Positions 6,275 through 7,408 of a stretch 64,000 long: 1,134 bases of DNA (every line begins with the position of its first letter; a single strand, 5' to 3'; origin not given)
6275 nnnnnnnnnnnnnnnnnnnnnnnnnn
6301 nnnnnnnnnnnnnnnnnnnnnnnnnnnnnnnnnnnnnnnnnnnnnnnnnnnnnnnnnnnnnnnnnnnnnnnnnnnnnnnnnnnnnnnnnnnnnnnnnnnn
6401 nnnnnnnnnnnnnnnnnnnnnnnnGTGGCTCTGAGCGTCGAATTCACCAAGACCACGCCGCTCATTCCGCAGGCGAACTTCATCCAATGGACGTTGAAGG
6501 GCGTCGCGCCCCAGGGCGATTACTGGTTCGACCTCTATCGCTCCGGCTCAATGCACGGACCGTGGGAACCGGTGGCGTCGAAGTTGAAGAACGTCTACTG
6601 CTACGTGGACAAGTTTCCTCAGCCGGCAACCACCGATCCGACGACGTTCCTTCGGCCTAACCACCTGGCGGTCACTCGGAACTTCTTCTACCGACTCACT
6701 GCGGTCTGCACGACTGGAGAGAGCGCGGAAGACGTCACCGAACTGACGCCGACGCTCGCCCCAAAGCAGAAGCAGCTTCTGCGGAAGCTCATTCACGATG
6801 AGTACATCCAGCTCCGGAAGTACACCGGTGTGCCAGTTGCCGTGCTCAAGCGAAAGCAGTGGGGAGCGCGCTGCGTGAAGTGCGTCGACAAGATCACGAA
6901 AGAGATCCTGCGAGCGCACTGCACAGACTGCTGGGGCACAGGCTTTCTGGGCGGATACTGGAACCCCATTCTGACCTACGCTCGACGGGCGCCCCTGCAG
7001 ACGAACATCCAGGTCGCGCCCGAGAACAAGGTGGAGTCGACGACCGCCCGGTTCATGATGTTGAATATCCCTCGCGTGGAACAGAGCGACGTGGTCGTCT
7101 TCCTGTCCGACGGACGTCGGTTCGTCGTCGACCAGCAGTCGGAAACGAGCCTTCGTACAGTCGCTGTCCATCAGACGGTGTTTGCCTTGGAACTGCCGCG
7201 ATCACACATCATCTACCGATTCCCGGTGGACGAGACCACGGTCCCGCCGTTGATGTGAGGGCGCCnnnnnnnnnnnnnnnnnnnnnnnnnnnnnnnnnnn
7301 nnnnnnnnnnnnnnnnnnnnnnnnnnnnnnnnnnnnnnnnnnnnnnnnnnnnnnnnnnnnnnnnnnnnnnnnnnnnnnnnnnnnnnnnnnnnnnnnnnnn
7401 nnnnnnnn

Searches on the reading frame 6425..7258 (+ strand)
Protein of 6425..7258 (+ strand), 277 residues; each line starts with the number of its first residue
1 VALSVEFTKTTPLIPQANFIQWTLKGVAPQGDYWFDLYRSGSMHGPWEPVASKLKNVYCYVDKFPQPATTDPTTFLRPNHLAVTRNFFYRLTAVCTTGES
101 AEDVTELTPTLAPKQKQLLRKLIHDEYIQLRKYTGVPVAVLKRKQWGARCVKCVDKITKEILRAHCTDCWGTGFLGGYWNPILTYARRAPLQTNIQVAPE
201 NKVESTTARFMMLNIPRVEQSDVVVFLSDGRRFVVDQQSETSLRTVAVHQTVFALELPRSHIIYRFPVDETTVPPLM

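Call 69: search_protein_families(library=phrogs, proteins=[window:6425-7258:+], max_evalue=0.01)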
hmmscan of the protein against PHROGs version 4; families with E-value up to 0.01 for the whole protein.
window:6425-7258:+ (277 aa): 1 family
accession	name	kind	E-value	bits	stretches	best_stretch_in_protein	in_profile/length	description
phrog_2806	-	unknown function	0.0054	17.4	0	144-178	42-76/198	-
